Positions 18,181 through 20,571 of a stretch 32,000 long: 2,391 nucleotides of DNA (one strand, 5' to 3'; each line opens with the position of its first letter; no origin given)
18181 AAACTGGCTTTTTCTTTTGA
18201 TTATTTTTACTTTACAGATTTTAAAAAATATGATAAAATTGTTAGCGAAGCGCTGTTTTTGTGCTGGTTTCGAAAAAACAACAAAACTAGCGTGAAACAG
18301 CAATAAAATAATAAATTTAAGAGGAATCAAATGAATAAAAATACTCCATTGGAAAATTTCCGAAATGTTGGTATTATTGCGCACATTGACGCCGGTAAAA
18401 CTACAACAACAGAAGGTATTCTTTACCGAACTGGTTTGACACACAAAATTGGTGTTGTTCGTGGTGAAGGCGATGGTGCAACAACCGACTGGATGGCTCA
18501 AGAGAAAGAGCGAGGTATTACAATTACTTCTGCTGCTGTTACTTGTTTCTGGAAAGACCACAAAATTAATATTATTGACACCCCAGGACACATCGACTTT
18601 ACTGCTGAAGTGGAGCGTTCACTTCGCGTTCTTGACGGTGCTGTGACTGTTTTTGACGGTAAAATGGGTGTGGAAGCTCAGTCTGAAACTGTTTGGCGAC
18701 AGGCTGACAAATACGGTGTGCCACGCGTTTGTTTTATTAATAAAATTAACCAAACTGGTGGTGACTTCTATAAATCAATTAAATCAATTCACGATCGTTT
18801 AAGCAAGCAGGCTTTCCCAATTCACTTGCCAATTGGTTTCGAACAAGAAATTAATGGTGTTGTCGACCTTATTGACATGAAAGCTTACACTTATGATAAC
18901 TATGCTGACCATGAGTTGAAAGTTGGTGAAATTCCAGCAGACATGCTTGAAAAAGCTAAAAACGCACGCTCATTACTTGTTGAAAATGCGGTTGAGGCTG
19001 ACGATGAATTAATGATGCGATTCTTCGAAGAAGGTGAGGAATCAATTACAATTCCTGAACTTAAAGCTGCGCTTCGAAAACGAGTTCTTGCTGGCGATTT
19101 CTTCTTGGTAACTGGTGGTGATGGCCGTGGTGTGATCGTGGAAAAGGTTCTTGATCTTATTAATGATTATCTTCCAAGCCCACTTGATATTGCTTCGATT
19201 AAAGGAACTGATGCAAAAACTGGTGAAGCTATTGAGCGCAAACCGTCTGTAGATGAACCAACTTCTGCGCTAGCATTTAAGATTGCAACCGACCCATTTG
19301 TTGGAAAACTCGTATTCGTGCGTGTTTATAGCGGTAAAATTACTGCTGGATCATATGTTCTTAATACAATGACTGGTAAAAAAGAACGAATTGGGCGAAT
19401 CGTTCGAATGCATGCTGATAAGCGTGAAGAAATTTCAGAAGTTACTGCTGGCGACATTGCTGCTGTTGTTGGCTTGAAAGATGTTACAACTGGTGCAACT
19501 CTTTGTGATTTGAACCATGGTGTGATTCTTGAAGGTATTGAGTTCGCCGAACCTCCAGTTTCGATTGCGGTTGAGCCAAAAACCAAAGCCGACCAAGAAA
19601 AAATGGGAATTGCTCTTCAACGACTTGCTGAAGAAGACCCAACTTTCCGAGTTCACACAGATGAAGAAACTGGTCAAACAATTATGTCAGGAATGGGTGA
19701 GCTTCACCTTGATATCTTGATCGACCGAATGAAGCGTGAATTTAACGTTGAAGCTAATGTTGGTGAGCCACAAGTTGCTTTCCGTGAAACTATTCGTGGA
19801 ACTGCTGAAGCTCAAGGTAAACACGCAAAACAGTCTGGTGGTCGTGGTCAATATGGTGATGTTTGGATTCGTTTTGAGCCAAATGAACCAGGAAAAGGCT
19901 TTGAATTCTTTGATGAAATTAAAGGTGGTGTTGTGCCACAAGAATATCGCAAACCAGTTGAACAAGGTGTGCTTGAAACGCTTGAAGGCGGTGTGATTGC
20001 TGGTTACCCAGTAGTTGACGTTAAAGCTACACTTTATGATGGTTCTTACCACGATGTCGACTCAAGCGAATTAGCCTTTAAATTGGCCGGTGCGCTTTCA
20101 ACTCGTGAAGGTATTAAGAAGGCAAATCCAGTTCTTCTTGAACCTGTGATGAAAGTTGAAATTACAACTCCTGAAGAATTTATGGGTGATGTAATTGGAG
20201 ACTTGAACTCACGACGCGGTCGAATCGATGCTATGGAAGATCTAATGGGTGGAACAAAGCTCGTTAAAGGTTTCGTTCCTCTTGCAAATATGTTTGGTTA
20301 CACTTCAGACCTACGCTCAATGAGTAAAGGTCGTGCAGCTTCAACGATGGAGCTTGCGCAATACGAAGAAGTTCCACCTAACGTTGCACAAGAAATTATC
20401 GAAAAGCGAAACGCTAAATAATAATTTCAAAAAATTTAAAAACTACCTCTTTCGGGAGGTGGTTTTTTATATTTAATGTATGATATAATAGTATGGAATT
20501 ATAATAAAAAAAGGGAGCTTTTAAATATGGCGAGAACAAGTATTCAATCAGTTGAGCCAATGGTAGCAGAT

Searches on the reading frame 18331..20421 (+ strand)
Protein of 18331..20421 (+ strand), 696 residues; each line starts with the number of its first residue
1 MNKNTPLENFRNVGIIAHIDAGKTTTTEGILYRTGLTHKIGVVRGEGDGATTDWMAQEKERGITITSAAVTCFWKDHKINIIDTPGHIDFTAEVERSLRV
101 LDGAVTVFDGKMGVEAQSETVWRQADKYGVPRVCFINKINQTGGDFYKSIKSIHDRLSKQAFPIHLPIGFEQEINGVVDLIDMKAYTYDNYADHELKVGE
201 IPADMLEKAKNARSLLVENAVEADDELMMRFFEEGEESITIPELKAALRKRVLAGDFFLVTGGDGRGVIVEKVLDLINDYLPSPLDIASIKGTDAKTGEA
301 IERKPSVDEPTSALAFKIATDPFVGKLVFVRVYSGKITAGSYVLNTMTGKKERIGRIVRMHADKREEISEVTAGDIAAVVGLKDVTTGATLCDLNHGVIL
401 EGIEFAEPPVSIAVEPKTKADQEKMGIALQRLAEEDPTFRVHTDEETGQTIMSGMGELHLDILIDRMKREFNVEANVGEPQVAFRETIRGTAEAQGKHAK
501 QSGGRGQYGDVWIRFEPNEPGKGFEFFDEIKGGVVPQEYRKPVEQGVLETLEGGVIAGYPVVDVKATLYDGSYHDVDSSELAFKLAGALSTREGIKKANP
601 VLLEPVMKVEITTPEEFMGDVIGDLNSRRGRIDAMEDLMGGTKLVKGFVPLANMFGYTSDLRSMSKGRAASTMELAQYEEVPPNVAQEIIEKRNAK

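Call 9: find_encoding_contigs(protein=window:18331-20421:+, flank=10000, max_places=10)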
Protein window:18331-20421:+ (696 aa): 22 contigs read that carry it; 10 places shown.
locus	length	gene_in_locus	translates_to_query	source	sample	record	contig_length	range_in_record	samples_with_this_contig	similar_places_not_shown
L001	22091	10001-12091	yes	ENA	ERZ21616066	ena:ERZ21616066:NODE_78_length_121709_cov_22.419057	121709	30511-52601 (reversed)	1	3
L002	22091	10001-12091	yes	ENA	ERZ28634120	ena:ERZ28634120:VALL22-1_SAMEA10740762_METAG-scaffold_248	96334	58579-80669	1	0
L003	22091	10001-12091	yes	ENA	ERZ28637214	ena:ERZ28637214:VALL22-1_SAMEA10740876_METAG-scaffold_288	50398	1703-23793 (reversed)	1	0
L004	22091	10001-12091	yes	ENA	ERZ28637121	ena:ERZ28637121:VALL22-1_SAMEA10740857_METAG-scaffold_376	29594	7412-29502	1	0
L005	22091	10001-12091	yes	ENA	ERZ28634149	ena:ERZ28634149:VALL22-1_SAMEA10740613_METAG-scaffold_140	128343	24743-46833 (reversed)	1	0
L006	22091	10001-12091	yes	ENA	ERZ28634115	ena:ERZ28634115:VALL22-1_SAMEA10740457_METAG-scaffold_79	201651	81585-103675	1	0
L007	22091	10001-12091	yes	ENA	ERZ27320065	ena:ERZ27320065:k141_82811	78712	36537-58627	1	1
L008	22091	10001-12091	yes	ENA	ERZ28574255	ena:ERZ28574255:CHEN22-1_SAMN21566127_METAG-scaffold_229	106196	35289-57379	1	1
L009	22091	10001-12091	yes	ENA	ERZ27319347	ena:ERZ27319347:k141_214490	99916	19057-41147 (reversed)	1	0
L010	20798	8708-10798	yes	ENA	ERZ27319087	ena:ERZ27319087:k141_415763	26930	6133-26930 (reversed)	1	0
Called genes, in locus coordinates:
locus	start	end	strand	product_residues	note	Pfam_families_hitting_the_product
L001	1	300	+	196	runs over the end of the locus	PF00574:CLP_protease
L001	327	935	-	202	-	-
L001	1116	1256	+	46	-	-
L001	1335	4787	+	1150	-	PF04563:RNA_pol_Rpb2_1, PF04561:RNA_pol_Rpb2_2, PF04565:RNA_pol_Rpb2_3, PF10385:RNA_pol_Rpb2_45, PF00562:RNA_pol_Rpb2_6, PF04560:RNA_pol_Rpb2_7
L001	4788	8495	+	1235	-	PF04997:RNA_pol_Rpb1_1, PF00623:RNA_pol_Rpb1_2, PF04983:RNA_pol_Rpb1_3, PF05000:RNA_pol_Rpb1_4 (weak), PF04998:RNA_pol_Rpb1_5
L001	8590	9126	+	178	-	-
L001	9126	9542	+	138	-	PF00075:RNase_H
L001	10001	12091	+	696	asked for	PF00009:GTP_EFTU, PF03144:GTP_EFTU_D2, PF22042:EF-G_D2, PF14492:EFG_III, PF16658:RF3_C (weak), PF03764:EFG_IV, PF00679:EFG_C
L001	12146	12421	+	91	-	-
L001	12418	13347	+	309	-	PF08878:HamA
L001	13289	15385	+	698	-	PF00270:DEAD, PF04851:ResIII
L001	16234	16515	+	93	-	PF18291:HU-HIG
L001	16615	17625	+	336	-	PF02388:FemAB, PF13480:Acetyltransf_6, PF02388:FemAB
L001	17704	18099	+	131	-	-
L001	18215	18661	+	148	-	-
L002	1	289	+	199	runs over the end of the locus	PF00574:CLP_protease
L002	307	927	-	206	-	-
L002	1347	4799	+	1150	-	PF04563:RNA_pol_Rpb2_1, PF04561:RNA_pol_Rpb2_2, PF04565:RNA_pol_Rpb2_3, PF10385:RNA_pol_Rpb2_45, PF00562:RNA_pol_Rpb2_6, PF04560:RNA_pol_Rpb2_7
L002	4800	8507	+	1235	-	PF04997:RNA_pol_Rpb1_1, PF00623:RNA_pol_Rpb1_2, PF04983:RNA_pol_Rpb1_3, PF05000:RNA_pol_Rpb1_4 (weak), PF04998:RNA_pol_Rpb1_5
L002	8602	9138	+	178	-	-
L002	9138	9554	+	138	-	PF00075:RNase_H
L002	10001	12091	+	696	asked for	PF00009:GTP_EFTU, PF03144:GTP_EFTU_D2, PF22042:EF-G_D2, PF14492:EFG_III, PF16658:RF3_C (weak), PF03764:EFG_IV, PF00679:EFG_C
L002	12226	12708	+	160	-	-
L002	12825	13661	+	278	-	PF08878:HamA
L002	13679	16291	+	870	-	-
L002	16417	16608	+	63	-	-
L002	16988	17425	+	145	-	PF14848:HU-DNA_bdg, PF18291:HU-HIG, PF00216:Bac_DNA_binding (weak)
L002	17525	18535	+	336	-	PF02388:FemAB, PF13480:Acetyltransf_6 (weak), PF02388:FemAB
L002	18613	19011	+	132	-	-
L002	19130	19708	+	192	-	-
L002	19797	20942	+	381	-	PF00266:Aminotran_5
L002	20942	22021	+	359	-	-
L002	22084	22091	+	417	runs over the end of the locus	PF00009:GTP_EFTU, PF03144:GTP_EFTU_D2, PF03143:GTP_EFTU_D3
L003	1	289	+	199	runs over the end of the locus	PF00574:CLP_protease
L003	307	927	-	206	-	-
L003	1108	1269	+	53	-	-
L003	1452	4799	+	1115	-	PF04563:RNA_pol_Rpb2_1, PF04561:RNA_pol_Rpb2_2, PF04565:RNA_pol_Rpb2_3, PF10385:RNA_pol_Rpb2_45, PF00562:RNA_pol_Rpb2_6, PF04560:RNA_pol_Rpb2_7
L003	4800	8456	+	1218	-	PF04997:RNA_pol_Rpb1_1, PF00623:RNA_pol_Rpb1_2, PF04983:RNA_pol_Rpb1_3, PF05000:RNA_pol_Rpb1_4 (weak), PF04998:RNA_pol_Rpb1_5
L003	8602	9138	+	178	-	-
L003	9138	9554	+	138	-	PF00075:RNase_H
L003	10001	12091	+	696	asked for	PF00009:GTP_EFTU, PF03144:GTP_EFTU_D2, PF22042:EF-G_D2, PF14492:EFG_III, PF16658:RF3_C (weak), PF03764:EFG_IV, PF00679:EFG_C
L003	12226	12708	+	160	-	-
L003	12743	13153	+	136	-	PF08878:HamA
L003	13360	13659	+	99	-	PF08878:HamA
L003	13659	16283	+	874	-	-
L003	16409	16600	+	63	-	-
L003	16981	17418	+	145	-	PF14848:HU-DNA_bdg, PF18291:HU-HIG, PF00216:Bac_DNA_binding (weak)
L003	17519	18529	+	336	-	PF02388:FemAB, PF13480:Acetyltransf_6, PF02388:FemAB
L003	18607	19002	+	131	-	-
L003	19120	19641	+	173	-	-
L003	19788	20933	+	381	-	PF00266:Aminotran_5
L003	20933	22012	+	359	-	-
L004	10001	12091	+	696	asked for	PF00009:GTP_EFTU, PF03144:GTP_EFTU_D2, PF22042:EF-G_D2, PF14492:EFG_III, PF16658:RF3_C (weak), PF03764:EFG_IV, PF00679:EFG_C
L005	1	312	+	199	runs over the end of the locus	PF00574:CLP_protease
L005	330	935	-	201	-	-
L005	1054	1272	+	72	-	-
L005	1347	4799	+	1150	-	PF04563:RNA_pol_Rpb2_1, PF04561:RNA_pol_Rpb2_2, PF04565:RNA_pol_Rpb2_3, PF10385:RNA_pol_Rpb2_45, PF00562:RNA_pol_Rpb2_6, PF04560:RNA_pol_Rpb2_7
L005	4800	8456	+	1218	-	PF04997:RNA_pol_Rpb1_1, PF00623:RNA_pol_Rpb1_2, PF04983:RNA_pol_Rpb1_3, PF05000:RNA_pol_Rpb1_4 (weak), PF04998:RNA_pol_Rpb1_5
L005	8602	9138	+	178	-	-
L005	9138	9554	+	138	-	PF00075:RNase_H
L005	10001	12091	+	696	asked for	PF00009:GTP_EFTU, PF03144:GTP_EFTU_D2, PF22042:EF-G_D2, PF14492:EFG_III, PF16658:RF3_C (weak), PF03764:EFG_IV, PF00679:EFG_C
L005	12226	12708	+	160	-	-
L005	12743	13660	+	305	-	PF08878:HamA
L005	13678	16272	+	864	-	PF00270:DEAD, PF04851:ResIII, PF00271:Helicase_C (faint)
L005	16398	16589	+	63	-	-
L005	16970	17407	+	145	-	PF14848:HU-DNA_bdg, PF18291:HU-HIG, PF00216:Bac_DNA_binding (weak)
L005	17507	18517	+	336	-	PF02388:FemAB, PF13480:Acetyltransf_6, PF02388:FemAB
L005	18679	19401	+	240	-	-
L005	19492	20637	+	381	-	PF00266:Aminotran_5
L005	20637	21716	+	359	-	-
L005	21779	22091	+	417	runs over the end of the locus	PF00009:GTP_EFTU, PF03144:GTP_EFTU_D2, PF03143:GTP_EFTU_D3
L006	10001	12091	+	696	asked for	PF00009:GTP_EFTU, PF03144:GTP_EFTU_D2, PF22042:EF-G_D2, PF14492:EFG_III, PF16658:RF3_C (weak), PF03764:EFG_IV, PF00679:EFG_C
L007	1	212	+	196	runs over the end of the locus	PF00574:CLP_protease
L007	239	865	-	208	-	-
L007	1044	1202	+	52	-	-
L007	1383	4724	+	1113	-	PF04563:RNA_pol_Rpb2_1, PF04561:RNA_pol_Rpb2_2, PF04565:RNA_pol_Rpb2_3, PF10385:RNA_pol_Rpb2_45, PF00562:RNA_pol_Rpb2_6, PF04560:RNA_pol_Rpb2_7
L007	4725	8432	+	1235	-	PF04997:RNA_pol_Rpb1_1, PF00623:RNA_pol_Rpb1_2, PF04983:RNA_pol_Rpb1_3, PF05000:RNA_pol_Rpb1_4, PF04998:RNA_pol_Rpb1_5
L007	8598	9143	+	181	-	-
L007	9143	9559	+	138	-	PF00075:RNase_H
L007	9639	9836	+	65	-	-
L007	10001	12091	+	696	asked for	PF00009:GTP_EFTU, PF03144:GTP_EFTU_D2, PF22042:EF-G_D2, PF14492:EFG_III, PF16658:RF3_C (weak), PF03764:EFG_IV, PF00679:EFG_C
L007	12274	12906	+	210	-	-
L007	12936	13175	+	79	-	-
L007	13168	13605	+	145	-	-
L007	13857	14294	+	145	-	PF14848:HU-DNA_bdg, PF18291:HU-HIG, PF00216:Bac_DNA_binding (weak)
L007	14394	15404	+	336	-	PF02388:FemAB, PF13480:Acetyltransf_6, PF02388:FemAB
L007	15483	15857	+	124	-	-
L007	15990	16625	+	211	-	-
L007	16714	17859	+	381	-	PF00266:Aminotran_5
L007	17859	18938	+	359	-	-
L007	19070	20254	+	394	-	PF00009:GTP_EFTU, PF03144:GTP_EFTU_D2, PF03143:GTP_EFTU_D3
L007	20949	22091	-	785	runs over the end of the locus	PF00122:E1-E2_ATPase, PF00702:Hydrolase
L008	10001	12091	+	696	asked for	PF00009:GTP_EFTU, PF03144:GTP_EFTU_D2, PF22042:EF-G_D2, PF14492:EFG_III, PF16658:RF3_C (weak), PF03764:EFG_IV, PF00679:EFG_C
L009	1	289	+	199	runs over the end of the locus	PF00574:CLP_protease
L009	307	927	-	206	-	-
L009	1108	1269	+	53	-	-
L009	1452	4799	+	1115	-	PF04563:RNA_pol_Rpb2_1, PF04561:RNA_pol_Rpb2_2, PF04565:RNA_pol_Rpb2_3, PF10385:RNA_pol_Rpb2_45, PF00562:RNA_pol_Rpb2_6, PF04560:RNA_pol_Rpb2_7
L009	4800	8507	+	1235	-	PF04997:RNA_pol_Rpb1_1, PF00623:RNA_pol_Rpb1_2, PF04983:RNA_pol_Rpb1_3, PF05000:RNA_pol_Rpb1_4 (weak), PF04998:RNA_pol_Rpb1_5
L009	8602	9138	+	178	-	-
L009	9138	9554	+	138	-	PF00075:RNase_H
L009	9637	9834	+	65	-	-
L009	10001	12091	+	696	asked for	PF00009:GTP_EFTU, PF03144:GTP_EFTU_D2, PF22042:EF-G_D2, PF14492:EFG_III, PF16658:RF3_C (weak), PF03764:EFG_IV, PF00679:EFG_C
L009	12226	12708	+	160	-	-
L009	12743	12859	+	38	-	-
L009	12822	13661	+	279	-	PF08878:HamA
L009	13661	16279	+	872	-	PF04851:ResIII, PF00270:DEAD, PF00271:Helicase_C (faint)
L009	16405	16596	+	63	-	-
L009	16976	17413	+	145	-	PF14848:HU-DNA_bdg, PF18291:HU-HIG, PF00216:Bac_DNA_binding (weak)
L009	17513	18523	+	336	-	PF02388:FemAB, PF13480:Acetyltransf_6 (weak), PF02388:FemAB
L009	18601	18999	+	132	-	-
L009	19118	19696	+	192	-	-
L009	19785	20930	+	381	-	PF00266:Aminotran_5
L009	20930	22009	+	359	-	-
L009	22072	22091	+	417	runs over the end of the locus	PF00009:GTP_EFTU, PF03144:GTP_EFTU_D2, PF03143:GTP_EFTU_D3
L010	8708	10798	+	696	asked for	PF00009:GTP_EFTU, PF03144:GTP_EFTU_D2, PF22042:EF-G_D2, PF14492:EFG_III, PF16658:RF3_C (weak), PF03764:EFG_IV, PF00679:EFG_C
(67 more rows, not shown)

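Call 14: find_related_loci(query=window:18331-20421:+, collection=genome_contigs, flank=10000)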
Query window:18331-20421:+ (696 aa) in genome_contigs; peptide patterns used: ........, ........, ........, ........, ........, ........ (x = any residue, [..] = any of these).
600 stretches matched a pattern (row limit reached: there are more); 600 encode a relative of the query (tblastn E <= 1e-3); the best 80 are kept; 80 distinct loci.
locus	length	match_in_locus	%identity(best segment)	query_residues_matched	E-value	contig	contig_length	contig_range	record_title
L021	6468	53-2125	86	4-694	0e+0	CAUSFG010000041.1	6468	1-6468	MAG TPA_asm: uncultured Candidatus Saccharibacteria bacterium isolate SRR5395396_bin.20_MetaWRAP_v1.3_MAG genome assembl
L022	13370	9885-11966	85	1-694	0e+0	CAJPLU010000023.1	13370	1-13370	Candidatus Saccharibacteria bacterium isolate SRR9217384-mag-bin.1 genome assembly, contig: SRR9217384-mag-bin.1_32, who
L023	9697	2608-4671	85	7-694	0e+0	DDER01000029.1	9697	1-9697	MAG TPA_asm: Candidatus Saccharibacteria bacterium UBA1949 UBA1949_contig_23711, whole genome shotgun sequence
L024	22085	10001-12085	79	2-696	0e+0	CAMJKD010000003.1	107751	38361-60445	MAG: uncultured Candidatus Saccharibacteria bacterium isolate SRR12081301_bin.45_metaWRAP_v1.3_MAG genome assembly, cont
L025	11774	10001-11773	85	2-592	0e+0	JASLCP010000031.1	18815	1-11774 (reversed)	MAG: Candidatus Saccharimonadales bacterium isolate SHSU_advanced.final.181 k67_23224303, whole genome shotgun sequence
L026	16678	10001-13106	72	2-694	0e+0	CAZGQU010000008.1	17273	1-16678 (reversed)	MAG TPA_asm: uncultured Candidatus Saccharibacteria bacterium isolate SRP144015_co1_132 genome assembly, contig: NODE_16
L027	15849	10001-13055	71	2-694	0e+0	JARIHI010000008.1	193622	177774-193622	MAG: Candidatus Saccharibacteria bacterium isolate CullarsAll.DT.34 k141_973205, whole genome shotgun sequence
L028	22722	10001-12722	81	4-693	0e+0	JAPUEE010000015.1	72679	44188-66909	MAG: Candidatus Saccharibacteria bacterium isolate labscale reactor_MAG17 NODE_299_length_72679_cov_13.060682, whole gen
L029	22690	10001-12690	69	6-694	0e+0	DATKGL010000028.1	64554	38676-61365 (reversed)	MAG TPA_asm: Patescibacteria group bacterium isolate SMAG_U14550 k141_22823, whole genome shotgun sequence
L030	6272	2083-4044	70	39-693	0e+0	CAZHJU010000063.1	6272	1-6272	MAG TPA_asm: uncultured Bordetella sp. isolate SRP344714_co1_340 genome assembly, contig: NODE_21320_length_6272_cov_6.3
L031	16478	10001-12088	68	1-695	0e+0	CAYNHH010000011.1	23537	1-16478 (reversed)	MAG TPA_asm: uncultured Candidatus Saccharibacteria bacterium isolate SRP170004_co1_35 genome assembly, contig: NODE_325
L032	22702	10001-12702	71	3-696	0e+0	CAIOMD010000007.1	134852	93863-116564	uncultured Candidatus Saccharibacteria bacterium isolate AM-lipid-02-D3_bin-0353 genome assembly, contig: bin-0353:07/13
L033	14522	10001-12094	65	1-693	0e+0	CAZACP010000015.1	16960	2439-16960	MAG TPA_asm: uncultured Candidatus Saccharibacteria bacterium isolate SRP135725_co1_375 genome assembly, contig: NODE_44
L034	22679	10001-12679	65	1-696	0e+0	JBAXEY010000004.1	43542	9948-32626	MAG: bacterium isolate ELA257 MAG257_4, whole genome shotgun sequence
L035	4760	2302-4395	65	1-693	0e+0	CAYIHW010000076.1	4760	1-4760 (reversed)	MAG TPA_asm: uncultured Candidatus Saccharibacteria bacterium isolate ERP119705_co23_139 genome assembly, contig: NODE_2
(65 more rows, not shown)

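Call 20: search_protein_families(library=padloc, proteins=[L005:12226-12708:+, L005:12743-13660:+, L005:13660-16272:+, L005:16398-16589:+, L007:12274-12906:+, L007:12936-13175:+, L007:13135-13605:+], max_evalue=0.01)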
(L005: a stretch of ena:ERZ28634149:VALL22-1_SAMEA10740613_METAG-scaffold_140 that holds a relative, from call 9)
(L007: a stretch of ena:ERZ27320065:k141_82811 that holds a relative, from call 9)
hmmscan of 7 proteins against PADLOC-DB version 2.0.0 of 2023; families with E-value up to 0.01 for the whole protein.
L005:12226-12708:+ (160 aa): 2 families
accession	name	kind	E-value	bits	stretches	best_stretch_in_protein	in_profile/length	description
PDLC03488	REase_II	-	6.4e-49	165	1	25-147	287-409/430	Type II restriction enzyme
PDLC02461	BrxB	-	0.0062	14.2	1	13-116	37-138/200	BrxB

L005:12743-13660:+ (305 aa): 21 families
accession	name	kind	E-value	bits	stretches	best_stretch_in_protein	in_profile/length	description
PDLC00156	HamA1|HamA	-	3e-111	369.8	1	6-304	6-297/298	DUF1837 domain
PDLC00162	HamA1|HamA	-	1.3e-52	177.3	1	13-305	17-305/310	DUF1837 domain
PDLC00164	HamA1|HamA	-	1.3e-46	157.6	1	14-305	202-486/490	DUF1837 domain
PDLC00168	HamA1|HamA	-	3.6e-42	142.9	1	45-299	54-306/312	DUF1837 domain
PDLC00196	HamA2|HamA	-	4.7e-38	129.4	1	44-302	54-310/315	DUF1837 domain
PDLC00163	HamA1|HamA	-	4.3e-37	126.2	1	65-303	84-311/314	DUF1837 domain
PDLC00165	HamA1|HamA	-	3e-30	103.6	1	70-302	85-302/308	DUF1837 domain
PDLC00151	HamA1|HamA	-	9e-28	95.6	1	14-303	158-433/436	DUF1837 domain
PDLC00152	HamA1|HamA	-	1.3e-25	88.4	1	3-295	5-287/299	DUF1837 domain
PDLC00171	HamA1|HamA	-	1.5e-22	78.2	1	57-299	52-278/286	DUF1837 domain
PDLC00154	HamA1|HamA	-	2.3e-18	64.7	1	36-303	42-304/313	DUF1837 domain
PDLC00172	HamA1|HamA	-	3.9e-18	64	1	48-174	52-194/326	DUF1837 domain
PDLC00166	HamA1|HamA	-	6.7e-17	60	1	40-291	31-264/282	DUF1837 domain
PDLC00170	HamA1|HamA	-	1.3e-16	58.8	1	39-202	28-185/279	DUF1837 domain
PDLC00158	HamA1|HamA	-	7.9e-16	56.4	1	41-302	41-300/307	DUF1837 domain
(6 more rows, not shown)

L005:13660-16272:+ (870 aa): 30 families (the best 25 are shown)
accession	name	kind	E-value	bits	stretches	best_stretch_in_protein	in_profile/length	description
PDLC00176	HamB1|HamB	-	2.5e-295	979.9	1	1-861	1-843/845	DEAD-box helicase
PDLC00190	HamB1|HamB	-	6.8e-186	618.3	1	2-841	7-844/866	DEAD-box helicase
PDLC00186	HamB1|HamB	-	4.6e-121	403.4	1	36-826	38-824/864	DEAD-box helicase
PDLC00187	HamB1|HamB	-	2.4e-112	374.8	1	3-821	4-808/851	DEAD-box helicase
PDLC00200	HamB2|HamB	-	2e-99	331.8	1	42-823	43-819/865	DEAD-box helicase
PDLC00199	HamB2|HamB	-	1.7e-85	285.7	1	33-820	27-800/841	DEAD-box helicase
PDLC00185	HamB1|HamB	-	9e-82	273.3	1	4-839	2-852/871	DEAD-box helicase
PDLC00181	HamB1|HamB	-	3.9e-67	224.9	1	2-838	3-812/836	DEAD-box helicase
PDLC00180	HamB1|HamB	-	7.5e-59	197.9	1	60-845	33-690/709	DEAD-box helicase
PDLC00177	HamB1|HamB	-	5e-57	191.7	1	41-711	34-731/841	DEAD-box helicase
PDLC00201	HamB2|HamB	-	8.9e-52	174.4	1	91-599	62-527/721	DEAD-box helicase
PDLC00184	HamB1|HamB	-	3.9e-50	168.8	2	110-633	89-593/738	DEAD-box helicase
PDLC00191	HamB1|HamB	-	2.8e-37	126.4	1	148-586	114-554/767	DEAD-box helicase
PDLC00182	HamB1|HamB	-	3e-37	126.4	1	145-578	107-511/719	DEAD-box helicase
PDLC04531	PDC-M23B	-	2.4e-36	123.2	2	365-506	564-708/1060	-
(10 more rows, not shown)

L005:16398-16589:+ (63 aa): 0 families

L007:12274-12906:+ (210 aa): 0 families

L007:12936-13175:+ (79 aa): 0 families

L007:13135-13605:+ (156 aa): 0 families

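Call 21: search_protein_families(library=pfam, proteins=[L005:12226-12708:+, L005:12743-13660:+, L005:13660-16272:+, L005:16398-16589:+, L007:12274-12906:+, L007:12936-13175:+, L007:13135-13605:+], max_evalue=0.1)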
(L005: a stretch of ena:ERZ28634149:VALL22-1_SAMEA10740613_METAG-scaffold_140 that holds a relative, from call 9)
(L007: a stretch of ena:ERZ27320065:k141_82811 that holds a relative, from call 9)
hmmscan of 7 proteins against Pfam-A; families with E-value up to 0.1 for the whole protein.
L005:12226-12708:+ (160 aa): 1 family
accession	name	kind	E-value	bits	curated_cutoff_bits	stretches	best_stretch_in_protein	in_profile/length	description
PF22063.2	Pdc1_Ge1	-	0.088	13.1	25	0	34-92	23-80/125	Pdc1 Ge1 domain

L005:12743-13660:+ (305 aa): 1 family
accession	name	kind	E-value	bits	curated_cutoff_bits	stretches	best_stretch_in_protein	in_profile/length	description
PF08878.16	HamA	-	5.7e-54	183.8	25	1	49-289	4-230/230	HamA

L005:13660-16272:+ (870 aa): 5 families
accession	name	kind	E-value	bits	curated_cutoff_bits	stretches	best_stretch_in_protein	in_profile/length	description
PF00270.35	DEAD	-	2.6e-13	50.5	26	1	139-274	1-138/167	DEAD/DEAH box helicase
PF04851.21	ResIII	-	9.2e-09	35.8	22.5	1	144-267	14-141/164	Type III restriction enzyme, res subunit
PF00271.37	Helicase_C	-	1.1e-06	29.3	23.5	1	411-498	30-109/110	Helicase conserved C-terminal domain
PF09848.15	SLFN-g3_helicase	-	0.0062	16.3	24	1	164-270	13-98/354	Schlafen group 3, DNA/RNA helicase domain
PF02560.19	Cyanate_lyase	-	0.017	15.3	25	0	473-488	26-41/69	Cyanate lyase C-terminal domain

L005:16398-16589:+ (63 aa): 0 families

L007:12274-12906:+ (210 aa): 1 family
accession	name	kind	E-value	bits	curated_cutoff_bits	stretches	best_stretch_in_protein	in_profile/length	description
PF20505.3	DUF6731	-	0.0046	16.9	27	1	93-180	89-172/295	Family of unknown function (DUF6731)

L007:12936-13175:+ (79 aa): 1 family
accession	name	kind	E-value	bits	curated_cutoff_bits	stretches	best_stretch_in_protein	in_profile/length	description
PF18114.7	Suv3_N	-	0.056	14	24.2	1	20-72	14-66/116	Suv3 helical N-terminal domain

L007:13135-13605:+ (156 aa): 2 families
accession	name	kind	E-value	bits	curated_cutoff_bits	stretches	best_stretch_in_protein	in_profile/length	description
PF00528.27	BPD_transp_1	-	0.019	15.1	26.4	1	77-142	11-73/184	Binding-protein-dependent transport system inner membrane component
PF03203.19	MerC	-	0.069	14.2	27.6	0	91-131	11-51/108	MerC mercury resistance protein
